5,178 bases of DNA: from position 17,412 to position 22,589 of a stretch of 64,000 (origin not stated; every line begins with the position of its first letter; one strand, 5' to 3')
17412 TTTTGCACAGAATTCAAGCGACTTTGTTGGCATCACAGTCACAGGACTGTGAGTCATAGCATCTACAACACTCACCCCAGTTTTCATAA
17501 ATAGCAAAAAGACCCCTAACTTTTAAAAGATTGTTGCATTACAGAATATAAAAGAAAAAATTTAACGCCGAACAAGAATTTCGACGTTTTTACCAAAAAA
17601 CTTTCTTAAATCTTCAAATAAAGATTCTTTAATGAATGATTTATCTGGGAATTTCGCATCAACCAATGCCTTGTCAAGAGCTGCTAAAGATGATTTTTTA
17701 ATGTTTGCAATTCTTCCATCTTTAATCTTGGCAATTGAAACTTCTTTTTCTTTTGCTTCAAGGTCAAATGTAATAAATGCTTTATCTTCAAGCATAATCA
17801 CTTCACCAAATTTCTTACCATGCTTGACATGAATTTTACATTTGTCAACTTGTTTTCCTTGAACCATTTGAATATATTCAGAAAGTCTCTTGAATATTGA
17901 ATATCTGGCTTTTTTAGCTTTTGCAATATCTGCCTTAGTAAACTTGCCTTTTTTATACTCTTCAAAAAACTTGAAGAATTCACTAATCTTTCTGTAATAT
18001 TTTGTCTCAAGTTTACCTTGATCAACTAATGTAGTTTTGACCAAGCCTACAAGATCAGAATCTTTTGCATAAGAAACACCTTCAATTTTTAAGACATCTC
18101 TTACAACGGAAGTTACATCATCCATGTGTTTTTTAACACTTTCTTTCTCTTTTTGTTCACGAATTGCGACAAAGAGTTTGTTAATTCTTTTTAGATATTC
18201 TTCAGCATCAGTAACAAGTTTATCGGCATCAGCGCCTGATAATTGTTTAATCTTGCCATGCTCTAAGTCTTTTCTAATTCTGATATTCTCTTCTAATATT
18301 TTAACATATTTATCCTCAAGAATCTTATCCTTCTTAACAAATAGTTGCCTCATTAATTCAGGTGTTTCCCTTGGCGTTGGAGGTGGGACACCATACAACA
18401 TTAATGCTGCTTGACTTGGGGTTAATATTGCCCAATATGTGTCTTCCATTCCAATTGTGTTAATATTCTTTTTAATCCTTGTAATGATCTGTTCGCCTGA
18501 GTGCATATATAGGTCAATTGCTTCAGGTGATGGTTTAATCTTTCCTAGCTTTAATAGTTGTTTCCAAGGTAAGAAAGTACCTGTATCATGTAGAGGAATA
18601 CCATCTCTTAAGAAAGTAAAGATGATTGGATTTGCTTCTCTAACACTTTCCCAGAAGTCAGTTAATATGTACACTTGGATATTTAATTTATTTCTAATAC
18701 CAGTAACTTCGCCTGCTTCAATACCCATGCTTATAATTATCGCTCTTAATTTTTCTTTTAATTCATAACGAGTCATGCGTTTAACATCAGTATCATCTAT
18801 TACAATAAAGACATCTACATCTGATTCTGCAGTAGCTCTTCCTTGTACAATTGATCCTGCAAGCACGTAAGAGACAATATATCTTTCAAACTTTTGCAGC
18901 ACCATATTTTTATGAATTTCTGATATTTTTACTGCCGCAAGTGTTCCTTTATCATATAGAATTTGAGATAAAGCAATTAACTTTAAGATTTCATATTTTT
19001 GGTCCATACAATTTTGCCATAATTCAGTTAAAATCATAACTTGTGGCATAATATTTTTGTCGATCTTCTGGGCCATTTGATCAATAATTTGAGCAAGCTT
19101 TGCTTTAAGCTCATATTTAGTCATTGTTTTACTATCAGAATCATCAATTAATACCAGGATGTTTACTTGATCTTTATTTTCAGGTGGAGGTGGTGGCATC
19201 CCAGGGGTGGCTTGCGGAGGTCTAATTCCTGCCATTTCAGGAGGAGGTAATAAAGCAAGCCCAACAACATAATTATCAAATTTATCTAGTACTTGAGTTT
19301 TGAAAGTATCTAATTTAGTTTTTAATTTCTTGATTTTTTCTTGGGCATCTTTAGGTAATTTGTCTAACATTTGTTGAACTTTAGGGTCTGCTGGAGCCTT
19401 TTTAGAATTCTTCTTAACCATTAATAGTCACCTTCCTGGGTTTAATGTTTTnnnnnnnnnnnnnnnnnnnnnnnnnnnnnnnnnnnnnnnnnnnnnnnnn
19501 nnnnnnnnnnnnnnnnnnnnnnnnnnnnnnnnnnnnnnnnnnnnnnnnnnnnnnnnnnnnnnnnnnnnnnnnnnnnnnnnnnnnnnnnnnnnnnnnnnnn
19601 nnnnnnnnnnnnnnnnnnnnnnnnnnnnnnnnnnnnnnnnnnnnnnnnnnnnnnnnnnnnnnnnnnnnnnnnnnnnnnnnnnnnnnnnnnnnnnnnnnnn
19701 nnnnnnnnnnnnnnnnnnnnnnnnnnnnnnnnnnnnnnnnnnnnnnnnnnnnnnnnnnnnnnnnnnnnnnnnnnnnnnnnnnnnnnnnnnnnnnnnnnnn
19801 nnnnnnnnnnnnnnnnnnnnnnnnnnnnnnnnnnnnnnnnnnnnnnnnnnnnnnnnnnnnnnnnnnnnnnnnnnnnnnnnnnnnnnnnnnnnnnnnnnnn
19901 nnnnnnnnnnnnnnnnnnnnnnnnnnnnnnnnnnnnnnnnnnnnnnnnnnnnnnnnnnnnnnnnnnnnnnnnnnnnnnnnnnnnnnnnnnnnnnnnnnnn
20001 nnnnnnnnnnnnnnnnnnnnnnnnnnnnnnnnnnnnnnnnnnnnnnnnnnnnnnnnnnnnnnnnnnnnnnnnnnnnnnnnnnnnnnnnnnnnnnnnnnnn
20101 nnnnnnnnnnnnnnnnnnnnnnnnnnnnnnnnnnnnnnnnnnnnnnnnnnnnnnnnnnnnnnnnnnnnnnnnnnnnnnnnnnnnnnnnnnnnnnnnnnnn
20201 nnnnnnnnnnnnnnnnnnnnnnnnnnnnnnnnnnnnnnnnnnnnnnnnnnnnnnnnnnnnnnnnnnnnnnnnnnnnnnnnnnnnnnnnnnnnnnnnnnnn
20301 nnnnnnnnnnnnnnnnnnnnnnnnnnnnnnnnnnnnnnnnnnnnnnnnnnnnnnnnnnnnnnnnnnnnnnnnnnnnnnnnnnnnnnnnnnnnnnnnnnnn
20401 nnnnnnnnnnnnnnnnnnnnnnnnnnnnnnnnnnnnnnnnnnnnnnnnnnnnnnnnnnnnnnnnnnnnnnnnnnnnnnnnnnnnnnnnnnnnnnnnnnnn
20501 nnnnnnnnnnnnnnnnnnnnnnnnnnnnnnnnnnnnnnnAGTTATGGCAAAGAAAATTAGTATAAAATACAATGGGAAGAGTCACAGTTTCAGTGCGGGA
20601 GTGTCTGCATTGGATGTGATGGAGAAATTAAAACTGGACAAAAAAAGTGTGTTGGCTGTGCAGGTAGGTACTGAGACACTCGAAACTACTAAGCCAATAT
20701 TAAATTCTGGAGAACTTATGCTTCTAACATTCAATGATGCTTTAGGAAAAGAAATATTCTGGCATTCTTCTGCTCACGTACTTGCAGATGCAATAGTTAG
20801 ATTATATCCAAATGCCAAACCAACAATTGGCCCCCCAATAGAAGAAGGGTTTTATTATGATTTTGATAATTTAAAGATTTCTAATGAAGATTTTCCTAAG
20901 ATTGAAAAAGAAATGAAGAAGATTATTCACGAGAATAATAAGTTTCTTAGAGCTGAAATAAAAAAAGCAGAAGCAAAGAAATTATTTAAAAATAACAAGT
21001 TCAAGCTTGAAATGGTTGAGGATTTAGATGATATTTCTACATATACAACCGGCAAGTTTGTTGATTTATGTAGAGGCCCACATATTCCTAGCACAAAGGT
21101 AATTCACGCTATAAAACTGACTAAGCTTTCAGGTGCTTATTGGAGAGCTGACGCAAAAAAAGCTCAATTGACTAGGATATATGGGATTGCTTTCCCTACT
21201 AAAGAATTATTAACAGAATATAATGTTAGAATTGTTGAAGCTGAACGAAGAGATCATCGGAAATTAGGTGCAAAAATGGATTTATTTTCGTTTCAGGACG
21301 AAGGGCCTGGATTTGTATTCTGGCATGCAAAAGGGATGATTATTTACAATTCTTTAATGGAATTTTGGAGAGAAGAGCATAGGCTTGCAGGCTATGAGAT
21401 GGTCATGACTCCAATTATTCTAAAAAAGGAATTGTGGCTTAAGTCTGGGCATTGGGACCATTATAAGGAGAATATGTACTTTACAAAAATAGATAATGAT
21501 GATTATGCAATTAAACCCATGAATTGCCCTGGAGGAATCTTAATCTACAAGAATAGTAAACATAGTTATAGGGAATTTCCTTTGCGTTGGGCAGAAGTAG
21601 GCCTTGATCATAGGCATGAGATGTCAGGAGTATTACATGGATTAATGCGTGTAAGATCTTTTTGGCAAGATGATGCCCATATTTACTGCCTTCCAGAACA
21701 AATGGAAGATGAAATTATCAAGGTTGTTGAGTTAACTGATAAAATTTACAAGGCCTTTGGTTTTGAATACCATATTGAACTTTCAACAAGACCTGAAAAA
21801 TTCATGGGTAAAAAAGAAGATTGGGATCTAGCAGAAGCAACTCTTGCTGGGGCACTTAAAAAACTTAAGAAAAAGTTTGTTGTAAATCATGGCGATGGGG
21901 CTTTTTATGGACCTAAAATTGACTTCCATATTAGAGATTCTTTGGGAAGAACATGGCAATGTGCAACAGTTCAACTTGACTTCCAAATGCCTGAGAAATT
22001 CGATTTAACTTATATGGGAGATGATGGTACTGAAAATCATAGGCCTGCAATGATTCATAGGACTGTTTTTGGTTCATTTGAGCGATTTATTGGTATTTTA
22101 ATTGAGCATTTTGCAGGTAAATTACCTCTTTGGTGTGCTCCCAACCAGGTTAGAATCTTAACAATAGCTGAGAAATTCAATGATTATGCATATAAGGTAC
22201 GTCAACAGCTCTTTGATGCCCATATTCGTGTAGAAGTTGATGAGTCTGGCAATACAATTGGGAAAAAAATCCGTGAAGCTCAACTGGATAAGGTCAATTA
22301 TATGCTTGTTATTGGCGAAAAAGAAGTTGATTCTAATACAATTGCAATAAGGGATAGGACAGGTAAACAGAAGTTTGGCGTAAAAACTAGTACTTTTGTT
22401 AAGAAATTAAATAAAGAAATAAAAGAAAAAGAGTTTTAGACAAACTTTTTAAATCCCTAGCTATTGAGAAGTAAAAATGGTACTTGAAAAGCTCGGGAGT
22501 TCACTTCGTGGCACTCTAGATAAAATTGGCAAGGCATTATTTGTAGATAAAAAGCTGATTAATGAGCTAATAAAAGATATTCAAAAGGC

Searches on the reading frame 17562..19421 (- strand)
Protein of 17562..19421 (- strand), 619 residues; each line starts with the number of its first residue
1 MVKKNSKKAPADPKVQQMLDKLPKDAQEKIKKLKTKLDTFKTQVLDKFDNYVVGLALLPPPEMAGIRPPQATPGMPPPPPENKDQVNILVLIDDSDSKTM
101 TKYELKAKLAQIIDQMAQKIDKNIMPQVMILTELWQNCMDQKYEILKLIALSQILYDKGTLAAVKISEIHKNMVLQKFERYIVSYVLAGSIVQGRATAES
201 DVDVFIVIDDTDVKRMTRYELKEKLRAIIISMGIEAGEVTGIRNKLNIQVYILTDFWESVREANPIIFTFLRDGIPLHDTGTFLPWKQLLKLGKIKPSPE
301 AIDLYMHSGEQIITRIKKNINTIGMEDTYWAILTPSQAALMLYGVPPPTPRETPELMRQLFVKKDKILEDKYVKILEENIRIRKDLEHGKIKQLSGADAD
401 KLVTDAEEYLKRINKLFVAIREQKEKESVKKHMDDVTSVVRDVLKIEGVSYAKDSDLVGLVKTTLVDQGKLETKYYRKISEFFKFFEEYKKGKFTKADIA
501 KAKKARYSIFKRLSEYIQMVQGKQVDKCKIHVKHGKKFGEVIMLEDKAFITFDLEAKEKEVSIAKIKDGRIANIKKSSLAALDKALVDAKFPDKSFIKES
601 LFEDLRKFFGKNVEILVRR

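Call 47: search_protein_families(library=pfam, proteins=[window:17562-19421:-], max_evalue=0.00001)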
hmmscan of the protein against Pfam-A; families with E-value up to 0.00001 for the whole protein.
window:17562-19421:- (619 aa): 1 family
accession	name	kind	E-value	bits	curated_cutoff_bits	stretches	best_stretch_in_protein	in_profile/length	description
PF01909.29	NTP_transf_2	-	9e-06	26.4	21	0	172-221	6-57/93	Nucleotidyltransferase domain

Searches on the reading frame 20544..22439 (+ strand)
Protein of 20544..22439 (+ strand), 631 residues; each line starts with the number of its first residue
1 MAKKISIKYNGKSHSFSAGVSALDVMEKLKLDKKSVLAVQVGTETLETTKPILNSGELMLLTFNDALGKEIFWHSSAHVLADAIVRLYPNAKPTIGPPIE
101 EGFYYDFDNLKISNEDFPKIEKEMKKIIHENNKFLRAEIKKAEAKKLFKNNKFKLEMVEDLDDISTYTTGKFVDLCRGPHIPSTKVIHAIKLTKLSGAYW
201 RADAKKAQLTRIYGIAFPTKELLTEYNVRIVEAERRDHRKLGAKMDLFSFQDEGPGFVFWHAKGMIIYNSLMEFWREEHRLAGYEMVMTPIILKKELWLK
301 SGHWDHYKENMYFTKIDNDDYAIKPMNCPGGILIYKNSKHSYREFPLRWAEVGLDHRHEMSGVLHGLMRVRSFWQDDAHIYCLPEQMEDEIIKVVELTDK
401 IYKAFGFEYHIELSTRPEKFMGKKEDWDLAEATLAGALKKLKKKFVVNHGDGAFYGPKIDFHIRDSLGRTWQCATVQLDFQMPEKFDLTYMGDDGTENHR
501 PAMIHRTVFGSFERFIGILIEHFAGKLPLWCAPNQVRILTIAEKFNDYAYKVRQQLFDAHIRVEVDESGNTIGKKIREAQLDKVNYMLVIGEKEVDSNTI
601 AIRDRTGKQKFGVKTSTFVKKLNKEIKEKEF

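Call 47: search_protein_families(library=pfam, proteins=[window:20544-22439:+], max_evalue=0.00001)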
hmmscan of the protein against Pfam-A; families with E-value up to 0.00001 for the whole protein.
window:20544-22439:+ (631 aa): 3 families
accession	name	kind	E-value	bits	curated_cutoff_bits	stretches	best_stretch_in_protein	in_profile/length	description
PF00587.30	tRNA-synt_2b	-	2.1e-44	152.2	29.3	1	312-523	1-179/179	tRNA synthetase class II core domain (G, H, P, S and T)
PF03129.25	HGTP_anticodon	-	2.5e-24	85.7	21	1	535-624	1-93/94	Anticodon binding domain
PF07973.19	tRNA_SAD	-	2.4e-12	47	24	1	164-213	1-44/44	Threonyl and Alanyl tRNA synthetase second additional domain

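Call 52: find_encoding_contigs(protein=window:20544-22439:+, flank=1000, max_places=2)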
Protein window:20544-22439:+ (631 aa): no gene with exactly this product is on record in the collection.
